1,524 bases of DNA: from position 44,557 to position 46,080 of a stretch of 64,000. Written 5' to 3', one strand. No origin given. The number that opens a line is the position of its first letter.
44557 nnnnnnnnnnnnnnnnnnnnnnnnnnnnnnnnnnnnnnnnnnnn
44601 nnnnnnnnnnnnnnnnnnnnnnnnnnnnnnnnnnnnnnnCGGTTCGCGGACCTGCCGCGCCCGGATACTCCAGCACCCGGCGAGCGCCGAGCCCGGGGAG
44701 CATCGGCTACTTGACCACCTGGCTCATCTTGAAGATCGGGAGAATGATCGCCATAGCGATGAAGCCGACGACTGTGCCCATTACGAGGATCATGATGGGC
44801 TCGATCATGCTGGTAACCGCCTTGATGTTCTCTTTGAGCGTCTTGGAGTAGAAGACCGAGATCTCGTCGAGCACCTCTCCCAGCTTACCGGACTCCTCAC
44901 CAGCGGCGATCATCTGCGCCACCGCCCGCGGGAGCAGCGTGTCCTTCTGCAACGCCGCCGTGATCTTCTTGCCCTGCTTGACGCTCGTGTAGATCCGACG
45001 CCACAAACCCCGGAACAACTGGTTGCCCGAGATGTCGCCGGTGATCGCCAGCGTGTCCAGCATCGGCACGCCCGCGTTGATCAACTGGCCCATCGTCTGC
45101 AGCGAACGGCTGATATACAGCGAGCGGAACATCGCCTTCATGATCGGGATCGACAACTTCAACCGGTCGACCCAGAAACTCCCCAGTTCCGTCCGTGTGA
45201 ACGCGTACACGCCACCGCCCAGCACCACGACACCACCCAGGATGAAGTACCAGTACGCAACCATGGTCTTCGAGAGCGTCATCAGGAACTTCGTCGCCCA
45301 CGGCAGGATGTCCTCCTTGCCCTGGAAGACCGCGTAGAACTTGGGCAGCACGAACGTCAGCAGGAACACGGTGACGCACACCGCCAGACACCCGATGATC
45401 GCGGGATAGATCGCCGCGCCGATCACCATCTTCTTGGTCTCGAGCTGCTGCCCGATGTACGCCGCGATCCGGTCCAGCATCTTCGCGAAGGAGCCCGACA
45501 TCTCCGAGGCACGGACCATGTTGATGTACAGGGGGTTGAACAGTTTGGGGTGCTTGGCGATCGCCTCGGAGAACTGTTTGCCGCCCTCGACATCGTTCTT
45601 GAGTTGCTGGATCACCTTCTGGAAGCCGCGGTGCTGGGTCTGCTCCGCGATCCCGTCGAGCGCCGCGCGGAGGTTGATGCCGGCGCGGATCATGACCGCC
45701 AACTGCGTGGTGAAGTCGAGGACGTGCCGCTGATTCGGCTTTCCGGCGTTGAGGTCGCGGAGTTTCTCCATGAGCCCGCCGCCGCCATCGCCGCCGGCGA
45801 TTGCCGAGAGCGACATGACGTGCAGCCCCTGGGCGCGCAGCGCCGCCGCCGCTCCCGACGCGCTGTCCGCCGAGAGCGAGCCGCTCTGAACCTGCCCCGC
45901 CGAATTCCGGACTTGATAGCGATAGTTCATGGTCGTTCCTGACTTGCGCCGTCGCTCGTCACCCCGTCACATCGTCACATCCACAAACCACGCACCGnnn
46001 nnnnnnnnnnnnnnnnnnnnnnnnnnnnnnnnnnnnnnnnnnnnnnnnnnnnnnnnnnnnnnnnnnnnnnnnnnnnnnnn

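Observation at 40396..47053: Pseudopilus operon whose only motor is a PilT-type ATPase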

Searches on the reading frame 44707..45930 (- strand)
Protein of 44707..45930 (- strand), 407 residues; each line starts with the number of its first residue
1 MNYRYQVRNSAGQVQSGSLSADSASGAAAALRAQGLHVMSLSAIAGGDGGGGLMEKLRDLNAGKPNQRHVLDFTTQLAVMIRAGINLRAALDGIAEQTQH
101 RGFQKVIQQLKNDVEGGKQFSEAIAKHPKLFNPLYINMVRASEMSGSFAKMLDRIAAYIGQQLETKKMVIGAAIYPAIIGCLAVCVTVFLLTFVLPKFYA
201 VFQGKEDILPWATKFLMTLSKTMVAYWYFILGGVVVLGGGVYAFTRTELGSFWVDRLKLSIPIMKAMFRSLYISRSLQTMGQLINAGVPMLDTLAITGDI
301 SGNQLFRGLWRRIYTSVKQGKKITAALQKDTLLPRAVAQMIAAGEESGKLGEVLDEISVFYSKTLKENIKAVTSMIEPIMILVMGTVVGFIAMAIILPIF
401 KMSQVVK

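Call 4: search_protein_families(library=pfam, proteins=[window:44707-45930:-], max_evalue=0.01)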
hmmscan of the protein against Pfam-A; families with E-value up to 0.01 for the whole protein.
window:44707-45930:- (407 aa): 1 family
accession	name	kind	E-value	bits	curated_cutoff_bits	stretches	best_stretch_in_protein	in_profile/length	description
PF00482.28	T2SSF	-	7.8e-61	204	25.2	2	73-196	1-125/125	Type II secretion system (T2SS), protein F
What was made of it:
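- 44707..45930 (-): PilC2 : PilC/GspF-type inner-membrane platform protein, 407 aa. Pfam T2SSF 204 bits, two repeats (call 4).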

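Call 5: search_protein_families(library=ncbifam, proteins=[window:44707-45930:-], max_evalue=0.01)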
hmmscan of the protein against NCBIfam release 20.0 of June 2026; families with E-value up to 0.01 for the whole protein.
window:44707-45930:- (407 aa): 7 families
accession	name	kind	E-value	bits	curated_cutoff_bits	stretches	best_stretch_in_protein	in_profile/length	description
TIGR02120.1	GspF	equivalog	3.6e-97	326.1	424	1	3-406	1-401/401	type II secretion system inner membrane protein GspF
NF052607.1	T4PiliAsmPilCThrm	equivalog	1.1e-88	298.1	700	1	2-402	3-400/406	type IV pilus assembly protein PilC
NF052606.1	T4PiliAsmPilCMyx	equivalog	2.4e-75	254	700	1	5-407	24-419/419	type IV pilus assembly protein PilC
NF007861.0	PRK10573.1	equivalog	4.3e-69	233.5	401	1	3-406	7-398/401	protein transport protein HofC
NF047826.1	T3SSXpsF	equivalog_domain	6.2e-61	206.4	650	1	3-406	4-404/405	type II secretion system protein XpsF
NF041012.2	T4P_ComGB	equivalog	8.5e-39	133.8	240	1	72-403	5-331/332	competence type IV pilus assembly protein ComGB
NF045751.1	MPN385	equivalog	0.0029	18.3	120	1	338-400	35-96/105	MPN385 family protein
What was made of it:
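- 44707..45930 (-): GspF TIGR02120 326 bits, below the cut-off of 424, and PilC models 254-298 bits (call 5).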

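Call 9: find_encoding_contigs(protein=window:44707-45930:-, flank=10000, max_places=6)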
Protein window:44707-45930:- (407 aa): 5 contigs read that carry it; 5 places shown.
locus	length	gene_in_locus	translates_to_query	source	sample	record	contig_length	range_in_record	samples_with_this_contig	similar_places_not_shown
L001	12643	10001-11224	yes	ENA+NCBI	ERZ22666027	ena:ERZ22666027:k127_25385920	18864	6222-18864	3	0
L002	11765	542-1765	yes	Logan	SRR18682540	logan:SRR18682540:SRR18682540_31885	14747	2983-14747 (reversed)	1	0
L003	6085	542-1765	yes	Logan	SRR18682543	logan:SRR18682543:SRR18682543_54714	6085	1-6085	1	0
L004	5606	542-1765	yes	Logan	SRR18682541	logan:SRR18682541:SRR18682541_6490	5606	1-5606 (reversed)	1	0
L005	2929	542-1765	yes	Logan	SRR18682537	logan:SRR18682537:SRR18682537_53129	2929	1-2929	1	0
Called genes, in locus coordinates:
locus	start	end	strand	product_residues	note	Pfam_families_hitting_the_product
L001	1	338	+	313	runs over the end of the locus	PF00389:2-Hacid_dh, PF02826:2-Hacid_dh_C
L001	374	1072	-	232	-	PF02678:Pirin, PF07883:Cupin_2 (faint), PF17954:Pirin_C_2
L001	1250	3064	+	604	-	PF00939:Na_sulph_symp (weak), PF03600:CitMHS, PF02080:TrkA_C, PF00939:Na_sulph_symp, PF06808:DctM, PF03600:CitMHS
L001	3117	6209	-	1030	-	PF02700:PurS (faint), PF18072:FGAR-AT_linker, PF00586:AIRS, PF02769:AIRS_C, PF00586:AIRS, PF02769:AIRS_C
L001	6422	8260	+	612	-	PF05693:Glycogen_syn, PF20706:GT4-conflict (faint), PF00534:Glycos_transf_1 (faint), PF13692:Glyco_trans_1_4 (faint)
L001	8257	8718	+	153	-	PF00075:RNase_H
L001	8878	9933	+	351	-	PF00437:T2SSE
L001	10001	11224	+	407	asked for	PF28597:T2SSF_N, PF00482:T2SSF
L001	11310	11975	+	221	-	-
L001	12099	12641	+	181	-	?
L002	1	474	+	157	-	?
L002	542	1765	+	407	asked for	PF28597:T2SSF_N, PF00482:T2SSF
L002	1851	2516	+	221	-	-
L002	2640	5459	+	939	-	-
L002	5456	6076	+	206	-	PF07963:N_methyl (faint)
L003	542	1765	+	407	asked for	PF28597:T2SSF_N, PF00482:T2SSF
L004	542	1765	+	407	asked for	PF28597:T2SSF_N, PF00482:T2SSF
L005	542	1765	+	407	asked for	PF28597:T2SSF_N, PF00482:T2SSF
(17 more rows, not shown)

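Call 23: find_related_loci(query=A1, collection=metagenome_contigs, flank=10000)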
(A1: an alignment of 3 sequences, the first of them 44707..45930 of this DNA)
Query A1 (407 aa) in metagenome_contigs; peptide patterns used: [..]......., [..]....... (x = any residue, [..] = any of these).
217 stretches matched a pattern; 162 encode a relative of the query (tblastn E <= 1e-3); the best 80 are kept; 80 distinct loci.
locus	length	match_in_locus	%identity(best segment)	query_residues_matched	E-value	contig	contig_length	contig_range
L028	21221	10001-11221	98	1-407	0e+0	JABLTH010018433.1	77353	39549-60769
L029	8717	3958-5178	96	1-407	0e+0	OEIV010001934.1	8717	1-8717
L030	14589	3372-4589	78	2-407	0e+0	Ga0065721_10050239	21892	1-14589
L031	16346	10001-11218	77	2-407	0e+0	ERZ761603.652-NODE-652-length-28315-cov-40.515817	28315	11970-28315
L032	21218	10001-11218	77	2-407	0e+0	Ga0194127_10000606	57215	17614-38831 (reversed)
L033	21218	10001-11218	77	2-407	0e+0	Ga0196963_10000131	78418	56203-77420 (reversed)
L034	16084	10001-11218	77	2-407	0e+0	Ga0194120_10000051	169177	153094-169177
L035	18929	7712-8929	79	2-407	0e+0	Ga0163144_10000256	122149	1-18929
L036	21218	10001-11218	80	2-407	0e+0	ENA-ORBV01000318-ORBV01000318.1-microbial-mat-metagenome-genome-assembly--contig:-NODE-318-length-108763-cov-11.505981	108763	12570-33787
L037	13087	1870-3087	80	2-407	0e+0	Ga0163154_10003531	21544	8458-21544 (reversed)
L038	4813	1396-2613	76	2-407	0e+0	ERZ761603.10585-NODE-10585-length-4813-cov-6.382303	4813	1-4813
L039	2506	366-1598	79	2-407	0e+0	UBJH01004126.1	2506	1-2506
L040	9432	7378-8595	76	2-407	0e+0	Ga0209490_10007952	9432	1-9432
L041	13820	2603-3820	75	2-407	0e+0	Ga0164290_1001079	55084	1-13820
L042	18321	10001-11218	77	2-407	0e+0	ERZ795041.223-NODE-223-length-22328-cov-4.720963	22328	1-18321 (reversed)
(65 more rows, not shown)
